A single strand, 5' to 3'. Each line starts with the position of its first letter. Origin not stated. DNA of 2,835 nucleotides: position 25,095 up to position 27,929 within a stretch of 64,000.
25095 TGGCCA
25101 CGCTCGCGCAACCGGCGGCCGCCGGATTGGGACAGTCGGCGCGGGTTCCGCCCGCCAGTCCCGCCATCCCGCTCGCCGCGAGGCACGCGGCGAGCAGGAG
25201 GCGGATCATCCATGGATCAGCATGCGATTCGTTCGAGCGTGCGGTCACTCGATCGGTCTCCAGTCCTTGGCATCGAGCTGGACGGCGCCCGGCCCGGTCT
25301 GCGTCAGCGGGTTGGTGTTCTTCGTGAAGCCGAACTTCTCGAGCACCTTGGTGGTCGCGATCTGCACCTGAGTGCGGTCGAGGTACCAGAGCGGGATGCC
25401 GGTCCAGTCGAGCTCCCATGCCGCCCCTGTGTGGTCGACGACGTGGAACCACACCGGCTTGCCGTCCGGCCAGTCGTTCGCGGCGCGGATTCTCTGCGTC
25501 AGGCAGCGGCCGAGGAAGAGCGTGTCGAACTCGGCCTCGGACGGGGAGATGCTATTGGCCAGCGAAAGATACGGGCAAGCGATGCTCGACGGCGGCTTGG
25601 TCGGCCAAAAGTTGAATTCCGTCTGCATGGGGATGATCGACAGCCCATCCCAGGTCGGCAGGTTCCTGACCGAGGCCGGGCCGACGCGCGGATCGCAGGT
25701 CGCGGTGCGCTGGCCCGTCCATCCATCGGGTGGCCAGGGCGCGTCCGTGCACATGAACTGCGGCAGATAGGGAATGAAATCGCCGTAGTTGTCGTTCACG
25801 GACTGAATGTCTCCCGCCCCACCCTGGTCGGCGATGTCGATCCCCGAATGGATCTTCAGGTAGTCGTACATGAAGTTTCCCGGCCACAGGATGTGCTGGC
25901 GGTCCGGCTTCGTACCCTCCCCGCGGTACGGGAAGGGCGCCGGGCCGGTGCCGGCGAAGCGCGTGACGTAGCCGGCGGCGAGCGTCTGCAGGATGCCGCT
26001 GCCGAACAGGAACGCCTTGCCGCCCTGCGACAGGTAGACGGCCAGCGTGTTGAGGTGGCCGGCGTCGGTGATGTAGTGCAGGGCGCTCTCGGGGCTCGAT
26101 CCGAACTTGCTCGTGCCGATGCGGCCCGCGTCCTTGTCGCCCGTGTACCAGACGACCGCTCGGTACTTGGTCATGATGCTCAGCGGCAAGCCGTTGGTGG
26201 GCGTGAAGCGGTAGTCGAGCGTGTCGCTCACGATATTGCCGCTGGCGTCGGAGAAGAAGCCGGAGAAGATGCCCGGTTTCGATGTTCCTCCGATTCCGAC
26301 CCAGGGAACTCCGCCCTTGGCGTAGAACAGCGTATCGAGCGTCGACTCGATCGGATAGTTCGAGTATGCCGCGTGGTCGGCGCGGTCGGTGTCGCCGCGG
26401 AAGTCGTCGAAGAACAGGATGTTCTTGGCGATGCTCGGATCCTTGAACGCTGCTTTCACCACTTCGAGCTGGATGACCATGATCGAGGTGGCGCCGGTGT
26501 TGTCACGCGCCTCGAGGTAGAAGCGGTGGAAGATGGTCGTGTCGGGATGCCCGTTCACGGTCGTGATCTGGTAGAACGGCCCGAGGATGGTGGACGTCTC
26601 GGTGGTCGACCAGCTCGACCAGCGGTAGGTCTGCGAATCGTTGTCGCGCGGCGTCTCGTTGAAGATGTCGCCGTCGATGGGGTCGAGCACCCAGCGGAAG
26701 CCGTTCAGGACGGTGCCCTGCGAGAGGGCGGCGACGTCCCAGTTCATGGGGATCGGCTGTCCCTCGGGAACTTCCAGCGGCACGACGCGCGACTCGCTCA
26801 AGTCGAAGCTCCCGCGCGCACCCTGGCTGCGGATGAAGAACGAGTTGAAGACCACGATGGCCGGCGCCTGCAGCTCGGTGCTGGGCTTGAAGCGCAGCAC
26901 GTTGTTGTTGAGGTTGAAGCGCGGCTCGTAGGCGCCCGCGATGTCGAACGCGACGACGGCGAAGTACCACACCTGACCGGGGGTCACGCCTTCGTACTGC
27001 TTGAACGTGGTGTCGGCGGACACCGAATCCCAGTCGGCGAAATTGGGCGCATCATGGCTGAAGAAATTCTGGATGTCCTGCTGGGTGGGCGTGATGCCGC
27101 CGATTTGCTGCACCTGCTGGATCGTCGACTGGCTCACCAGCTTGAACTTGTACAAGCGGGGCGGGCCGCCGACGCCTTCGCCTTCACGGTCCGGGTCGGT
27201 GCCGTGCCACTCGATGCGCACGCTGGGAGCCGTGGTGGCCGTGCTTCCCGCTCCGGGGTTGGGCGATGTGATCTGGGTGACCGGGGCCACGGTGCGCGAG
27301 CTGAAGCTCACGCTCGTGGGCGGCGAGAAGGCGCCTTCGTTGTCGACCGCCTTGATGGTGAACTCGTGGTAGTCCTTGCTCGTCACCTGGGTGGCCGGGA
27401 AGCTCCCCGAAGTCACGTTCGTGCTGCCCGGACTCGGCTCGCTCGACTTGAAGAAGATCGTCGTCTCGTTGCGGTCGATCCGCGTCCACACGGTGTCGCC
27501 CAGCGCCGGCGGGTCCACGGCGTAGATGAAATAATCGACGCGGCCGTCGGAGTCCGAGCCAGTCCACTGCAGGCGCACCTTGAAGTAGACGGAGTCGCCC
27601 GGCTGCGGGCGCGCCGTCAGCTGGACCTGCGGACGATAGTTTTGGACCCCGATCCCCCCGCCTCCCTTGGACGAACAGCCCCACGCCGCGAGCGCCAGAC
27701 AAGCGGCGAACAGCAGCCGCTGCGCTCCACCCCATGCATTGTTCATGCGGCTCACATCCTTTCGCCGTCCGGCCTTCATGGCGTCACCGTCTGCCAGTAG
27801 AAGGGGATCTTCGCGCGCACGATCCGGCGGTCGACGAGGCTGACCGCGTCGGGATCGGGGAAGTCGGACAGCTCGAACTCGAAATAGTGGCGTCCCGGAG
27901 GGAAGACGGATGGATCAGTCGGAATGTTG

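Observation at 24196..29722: Operon of two paralogous giant lipoproteins plus a Cys-rich T9SS-sorted protein: candidate uncharacterised cell-surface system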

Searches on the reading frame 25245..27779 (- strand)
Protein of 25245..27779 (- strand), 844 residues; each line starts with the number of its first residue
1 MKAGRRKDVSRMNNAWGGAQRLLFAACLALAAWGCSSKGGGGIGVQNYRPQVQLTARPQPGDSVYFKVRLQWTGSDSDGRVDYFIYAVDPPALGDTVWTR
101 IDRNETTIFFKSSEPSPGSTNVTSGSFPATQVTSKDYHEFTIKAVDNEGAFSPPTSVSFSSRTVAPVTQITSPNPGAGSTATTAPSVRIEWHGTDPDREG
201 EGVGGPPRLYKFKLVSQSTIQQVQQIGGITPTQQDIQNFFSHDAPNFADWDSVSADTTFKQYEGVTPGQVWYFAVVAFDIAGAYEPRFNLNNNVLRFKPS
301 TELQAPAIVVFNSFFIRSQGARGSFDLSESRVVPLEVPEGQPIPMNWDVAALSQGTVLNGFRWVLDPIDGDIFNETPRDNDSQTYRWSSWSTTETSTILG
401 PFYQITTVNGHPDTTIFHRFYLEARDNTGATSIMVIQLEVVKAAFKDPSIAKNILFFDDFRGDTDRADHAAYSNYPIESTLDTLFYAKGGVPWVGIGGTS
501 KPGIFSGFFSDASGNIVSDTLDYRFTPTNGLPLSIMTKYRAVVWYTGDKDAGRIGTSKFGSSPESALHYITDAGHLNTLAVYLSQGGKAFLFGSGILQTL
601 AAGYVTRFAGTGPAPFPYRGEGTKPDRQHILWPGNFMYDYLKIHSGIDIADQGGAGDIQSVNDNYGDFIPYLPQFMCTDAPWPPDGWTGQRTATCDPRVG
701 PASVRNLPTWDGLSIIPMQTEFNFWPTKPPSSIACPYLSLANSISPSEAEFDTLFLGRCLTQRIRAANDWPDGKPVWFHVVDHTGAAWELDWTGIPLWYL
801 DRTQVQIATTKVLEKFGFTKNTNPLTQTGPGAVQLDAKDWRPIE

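Call 3: search_protein_families(library=pfam, proteins=[window:25245-27779:-], max_evalue=1)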
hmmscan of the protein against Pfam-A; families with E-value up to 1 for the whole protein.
window:25245-27779:- (844 aa): 0 families

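Call 4: search_protein_families(library=ncbifam, proteins=[window:25245-27779:-], max_evalue=1)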
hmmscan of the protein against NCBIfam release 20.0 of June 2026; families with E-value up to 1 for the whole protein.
window:25245-27779:- (844 aa): 0 families

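Call 10: search_solved_structures(query=window:25245-27779:-, max_evalue=1)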
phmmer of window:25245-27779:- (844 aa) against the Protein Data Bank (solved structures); distinct sequences matched with E-value up to 1: 0.

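Call 12: find_homologous_proteins(query=window:25245-27779:-)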
Query window:25245-27779:- (844 aa): 64 proteins with E <= 0.001 among 8000 candidates.
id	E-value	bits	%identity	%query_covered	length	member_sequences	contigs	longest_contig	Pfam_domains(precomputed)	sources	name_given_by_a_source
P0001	0.0e+0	1773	90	99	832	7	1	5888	-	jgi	-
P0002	0.0e+0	1516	78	99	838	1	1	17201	-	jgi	jgi:hypothetical protein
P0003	0.0e+0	1434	74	100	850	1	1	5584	-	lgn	-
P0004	0.0e+0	1382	71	99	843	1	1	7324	-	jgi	jgi:hypothetical protein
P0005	0.0e+0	1381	73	97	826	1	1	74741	-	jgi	jgi:hypothetical protein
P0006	0.0e+0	1369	72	98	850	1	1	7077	-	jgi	jgi:hypothetical protein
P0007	0.0e+0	1300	69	97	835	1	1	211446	-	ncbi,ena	-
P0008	0.0e+0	1290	69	97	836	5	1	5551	-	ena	-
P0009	0.0e+0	1042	71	75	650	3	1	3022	-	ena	-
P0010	2.3e-260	884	53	95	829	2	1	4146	-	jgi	-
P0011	2.9e-256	871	52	98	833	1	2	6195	-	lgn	-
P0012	1.9e-255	868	52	95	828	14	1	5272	-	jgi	jgi:hypothetical protein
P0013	4.2e-254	864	51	98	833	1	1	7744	-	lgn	-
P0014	4.5e-241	821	49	96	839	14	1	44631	-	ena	-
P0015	2.9e-224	765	48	95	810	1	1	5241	-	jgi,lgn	jgi:hypothetical protein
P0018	1.8e-175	604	42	96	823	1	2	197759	-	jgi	jgi:hypothetical protein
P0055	1.1e-122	429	35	94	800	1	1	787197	-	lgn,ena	-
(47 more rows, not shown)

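Call 15: find_encoding_contigs(protein=P0055, flank=10000, max_places=2)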
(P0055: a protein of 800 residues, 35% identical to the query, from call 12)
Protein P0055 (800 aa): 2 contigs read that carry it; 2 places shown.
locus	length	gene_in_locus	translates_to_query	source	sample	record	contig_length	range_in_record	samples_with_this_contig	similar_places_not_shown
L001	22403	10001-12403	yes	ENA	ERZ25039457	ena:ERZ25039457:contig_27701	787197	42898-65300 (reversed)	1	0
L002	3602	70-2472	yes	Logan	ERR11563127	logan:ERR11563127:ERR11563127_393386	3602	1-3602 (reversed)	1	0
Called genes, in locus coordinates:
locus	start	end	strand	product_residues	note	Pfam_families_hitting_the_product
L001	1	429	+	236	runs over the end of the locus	PF13487:HD_5, PF01966:HD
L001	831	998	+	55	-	-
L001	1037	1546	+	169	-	PF00481:PP2C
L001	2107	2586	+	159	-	PF00248:Aldo_ket_red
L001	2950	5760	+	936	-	PF13573:SprB (faint), PF05345:He_PIG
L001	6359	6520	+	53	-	-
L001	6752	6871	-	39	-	-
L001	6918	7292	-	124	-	-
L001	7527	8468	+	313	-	-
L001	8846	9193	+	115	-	PF13860:FlgD_ig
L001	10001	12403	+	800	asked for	-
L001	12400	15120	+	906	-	-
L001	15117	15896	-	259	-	-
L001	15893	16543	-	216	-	PF04542:Sigma70_r2, PF08281:Sigma70_r4_2, PF04545:Sigma70_r4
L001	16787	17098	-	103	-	-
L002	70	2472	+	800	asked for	-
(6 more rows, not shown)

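Call 16: find_encoding_contigs(protein=P0018, flank=10000, max_places=2)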
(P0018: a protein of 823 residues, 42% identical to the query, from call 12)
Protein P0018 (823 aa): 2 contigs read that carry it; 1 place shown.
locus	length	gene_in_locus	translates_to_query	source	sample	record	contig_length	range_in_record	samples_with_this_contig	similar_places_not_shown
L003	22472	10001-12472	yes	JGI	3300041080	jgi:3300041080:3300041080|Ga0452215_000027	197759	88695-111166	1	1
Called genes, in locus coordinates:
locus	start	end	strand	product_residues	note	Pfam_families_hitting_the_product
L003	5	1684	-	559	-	PF02554:CstA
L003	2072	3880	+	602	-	PF17297:PEPCK_N, PF00821:PEPCK_GTP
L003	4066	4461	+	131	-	-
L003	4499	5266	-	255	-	PF10016:DUF2259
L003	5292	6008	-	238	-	PF00596:Aldolase_II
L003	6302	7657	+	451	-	PF11918:Peptidase_S41_N, PF03572:Peptidase_S41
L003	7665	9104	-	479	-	PF01738:DLH (faint), PF02129:Peptidase_S15, PF00561:Abhydrolase_1, PF12697:Abhydrolase_6, PF00326:Peptidase_S9 (weak), PF12146:Hydrolase_4, PF08840:BAAT_C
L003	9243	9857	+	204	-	-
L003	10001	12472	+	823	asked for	-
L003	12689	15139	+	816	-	-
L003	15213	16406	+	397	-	PF01694:Rhomboid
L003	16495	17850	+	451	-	PF01512:Complex1_51K, PF10531:SLBB, PF13534:Fer4_17, PF13375:RnfC_N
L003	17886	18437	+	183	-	PF00936:BMC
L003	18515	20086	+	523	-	PF03976:PPK2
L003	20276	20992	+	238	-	-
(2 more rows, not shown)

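Call 19: find_related_loci(query=A1, collection=genome_contigs, flank=10000)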
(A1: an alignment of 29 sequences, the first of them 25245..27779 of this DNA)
Query A1 (844 aa) in genome_contigs; peptide patterns used: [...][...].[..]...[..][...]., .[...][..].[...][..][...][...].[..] (x = any residue, [..] = any of these).
150 stretches matched a pattern; 99 encode a relative of the query (tblastn E <= 1e-3); the best 80 are kept; 80 distinct loci.
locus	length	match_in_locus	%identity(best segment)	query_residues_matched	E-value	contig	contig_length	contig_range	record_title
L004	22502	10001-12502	69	2-835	0e+0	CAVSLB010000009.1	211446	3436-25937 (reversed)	MAG: uncultured Alphaproteobacteria bacterium isolate MFD09206.bin.2.96 genome assembly, contig: contig_38033, whole gen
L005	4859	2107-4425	40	34-830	7e-156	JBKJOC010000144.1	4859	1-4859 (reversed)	MAG: Candidatus Eisenbacteria bacterium isolate ant_bin.394 k117_2530690, whole genome shotgun sequence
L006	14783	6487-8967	50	4-834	0e+0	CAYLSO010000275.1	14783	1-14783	MAG TPA_asm: uncultured bacterium isolate binchicken_co255_229 genome assembly, contig: k141_1677984, whole genome shotg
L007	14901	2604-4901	39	27-818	3e-148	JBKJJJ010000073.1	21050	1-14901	MAG: Candidatus Eisenbacteria bacterium isolate ant_bin.20 S1Ck117_5831842_flag_1_multi_13.0000_len_21050, whole genome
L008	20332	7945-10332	38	1-817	4e-145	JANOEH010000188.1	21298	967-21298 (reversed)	MAG: Candidatus Eisenbacteria bacterium isolate SOY_65_metabat_360 SOY_65_k141_246488, whole genome shotgun sequence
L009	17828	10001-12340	40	30-817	9e-140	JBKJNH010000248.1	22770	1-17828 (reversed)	MAG: Candidatus Eisenbacteria bacterium isolate ant_bin.365 S1Ck117_3381178_flag_1_multi_9.0000_len_22770, whole genome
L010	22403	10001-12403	37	16-817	6e-136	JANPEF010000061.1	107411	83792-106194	MAG: Candidatus Eisenbacteria bacterium isolate VAR_78_metabat_282 VAR_78_k141_2859455, whole genome shotgun sequence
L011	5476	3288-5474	36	29-799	1e-123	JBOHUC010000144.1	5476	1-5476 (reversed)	MAG: Candidatus Eiseniibacteriota bacterium isolate M3-S_metabat2.bin.149 k127_399552, whole genome shotgun sequence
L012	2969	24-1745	39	232-817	7e-107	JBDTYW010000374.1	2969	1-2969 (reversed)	MAG: Candidatus Eisenbacteria bacterium isolate cluster4_bin.150 NODE_187266_length_2969_cov_6.463967, whole genome shot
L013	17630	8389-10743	39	7-822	8e-155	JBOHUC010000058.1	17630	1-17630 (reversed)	MAG: Candidatus Eiseniibacteriota bacterium isolate M3-S_metabat2.bin.149 k127_4194333, whole genome shotgun sequence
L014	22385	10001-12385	33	22-843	8e-91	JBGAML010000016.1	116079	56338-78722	MAG: Candidatus Eisenbacteria bacterium isolate MAG_AAO_H125.51 AAOH125-51_opera_contig_677, whole genome shotgun sequen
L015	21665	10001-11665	36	26-595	7e-90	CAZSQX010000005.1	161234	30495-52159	MAG TPA_asm: uncultured bacterium isolate binchicken_co107_287 genome assembly, contig: NODE_165_length_161234_cov_8.846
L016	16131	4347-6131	35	17-647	4e-89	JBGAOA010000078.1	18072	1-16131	MAG: Candidatus Eisenbacteria bacterium isolate MAG_AAO_H10.72 AAOH10-72_opera_contig_9381, whole genome shotgun sequenc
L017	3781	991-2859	35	1-645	9e-89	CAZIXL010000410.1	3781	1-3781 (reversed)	MAG TPA_asm: uncultured bacterium isolate binchicken_co118_82 genome assembly, contig: NODE_37760_length_3781_cov_5.4020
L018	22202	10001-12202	32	22-805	2e-87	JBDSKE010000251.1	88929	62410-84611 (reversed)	MAG: Candidatus Eisenbacteria bacterium isolate cluster1_bin.339 k127_5551802, whole genome shotgun sequence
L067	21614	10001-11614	32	35-600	4e-74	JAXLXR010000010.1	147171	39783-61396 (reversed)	MAG: Candidatus Eisenbacteria bacterium isolate STL-EIS2 C1.162.fa-10, whole genome shotgun sequence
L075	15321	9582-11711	29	34-816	1e-66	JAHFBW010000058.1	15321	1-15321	MAG: Candidatus Eisenbacteria bacterium isolate nzgw207 NODE_3734_length_15322_cov_3.795277, whole genome shotgun sequen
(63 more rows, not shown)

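Call 26: search_protein_families(library=pfam, alignment_id=A2, max_evalue=0.01)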
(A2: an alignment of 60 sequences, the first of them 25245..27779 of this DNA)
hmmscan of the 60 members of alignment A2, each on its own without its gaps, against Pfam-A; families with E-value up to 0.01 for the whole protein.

A. member 1, window:25245-27779:- (844 aa): 0 families

B. families by the number of members that match (of 60 scanned): 5 families
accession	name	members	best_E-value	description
PF00041.27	fn3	24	3.2e-06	Fibronectin type III domain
PF16656.11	Pur_ac_phosph_N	4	0.00034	Purple acid Phosphatase, N-terminal domain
PF22352.2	K319L-like_PKD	1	0.0072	K319L-like, PKD domain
PF10342.15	Kre9_KNH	1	0.0086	Kre9/KNH-like N-terminal Ig-like domain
PF19081.6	Ig_7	1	0.0093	Ig-like domain CHU_C associated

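Call 32: search_solved_structures(query=A2, max_evalue=1)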
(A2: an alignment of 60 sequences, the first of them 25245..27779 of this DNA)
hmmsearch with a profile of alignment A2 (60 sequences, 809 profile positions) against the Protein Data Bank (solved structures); distinct sequences matched with E-value up to 1: 4.
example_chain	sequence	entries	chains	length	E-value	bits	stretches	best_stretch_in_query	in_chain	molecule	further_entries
8q6t_I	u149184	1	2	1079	0.001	20.2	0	209-265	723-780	Titin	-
1uem_A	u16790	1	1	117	0.11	13.5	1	208-263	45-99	KIAA1568 Protein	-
1x5l_A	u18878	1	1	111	0.21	12.5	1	215-260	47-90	Ephrin type-A receptor 8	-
4u3h_A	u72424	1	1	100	0.42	11.5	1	208-260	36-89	FN3con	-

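Call 39: predict_structure(alignment_id=A2)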
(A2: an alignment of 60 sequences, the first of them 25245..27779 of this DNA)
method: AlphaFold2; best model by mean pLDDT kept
length: 844 residues; sequences in the alignment: 60
mean_pLDDT: 86.9   pTM: 0.72
mean pLDDT of the five models: 86.9, 86.3, 85.8, 84.9, 84.4
residues with pLDDT >= 90: 496; 70-90: 270; 50-70: 34; < 50: 44
segments of 3 or more residues with pLDDT < 50: 1-17, 33-43, 653-657, 837-844
pLDDT, mean of each block of 10 residues (from residue 1): 37 44 61 42 67 91 87 93 95 90 93 81 81 90 94 94 92 89 90 86 81 97 94 94 91 94 91 95 91 93 85 87 88 91 90 86 93 91 92 93 70 68 91 94 92 96 82 86 92 83 95 94 88 95 94 79 89 89 96 95 87 85 88 94 93 55 93 93 82 92 95 96 87 93 92 96 85 95 94 97 97 97 90 62 34
secondary structure, 60 per line:
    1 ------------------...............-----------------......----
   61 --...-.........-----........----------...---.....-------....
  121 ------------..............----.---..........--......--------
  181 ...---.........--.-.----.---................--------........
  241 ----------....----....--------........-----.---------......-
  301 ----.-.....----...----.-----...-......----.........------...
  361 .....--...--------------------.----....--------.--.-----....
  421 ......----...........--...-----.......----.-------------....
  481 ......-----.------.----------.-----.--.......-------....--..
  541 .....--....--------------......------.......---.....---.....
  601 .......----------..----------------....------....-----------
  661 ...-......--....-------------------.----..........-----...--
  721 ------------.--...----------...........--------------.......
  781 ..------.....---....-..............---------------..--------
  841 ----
elements in order (helices of 4 or more, strands of 3 or more residues): H19-33 E51-56 E63-65 E67-75 E81-88 E99-101 E105-109 H117-120 E133-146 E155-164 E167-172 E181-183 E187-195 E209-216 H217-224 H233-240 E251-254 E259-262 E271-278 E294-299 E307-311 E316-318 E333-338 E343-351 E358-365 E396-399 E417-426 E431-441 E452-458 H478-486 E519-522 H533-536 E539-545 H548-551 H566-571 H578-584 E588-592 H596-607 H636-639 E646-649 E665-670 H701-710 E716-718 E736-738 E749-759 E774-782 E789-793 H802-815

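Call 43: search_protein_families(library=pfam, proteins=[L075:6969-9476:-, L067:8022-9938:+], max_evalue=0.001)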
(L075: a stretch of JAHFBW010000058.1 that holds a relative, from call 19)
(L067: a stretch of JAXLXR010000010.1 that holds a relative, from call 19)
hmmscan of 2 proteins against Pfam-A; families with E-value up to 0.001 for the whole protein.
L075:6969-9476:- (835 aa): 0 families

L067:8022-9938:+ (638 aa): 5 families
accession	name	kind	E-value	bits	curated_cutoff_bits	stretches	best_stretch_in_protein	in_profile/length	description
PF13650.11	Asp_protease_2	-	5.4e-16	59.5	24.3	1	282-381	2-90/90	Aspartyl protease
PF17820.7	PDZ_6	-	3.3e-11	43.2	27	1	569-622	4-54/54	PDZ domain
PF13180.12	PDZ_2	-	8.6e-11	42.4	27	1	564-633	13-80/80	PDZ domain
PF13975.11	gag-asp_proteas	-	1.7e-09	38.6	28.2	1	282-384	2-92/92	gag-polyprotein putative aspartyl protease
PF00595.29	PDZ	-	2.9e-07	31.2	23.2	1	569-620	31-80/81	PDZ domain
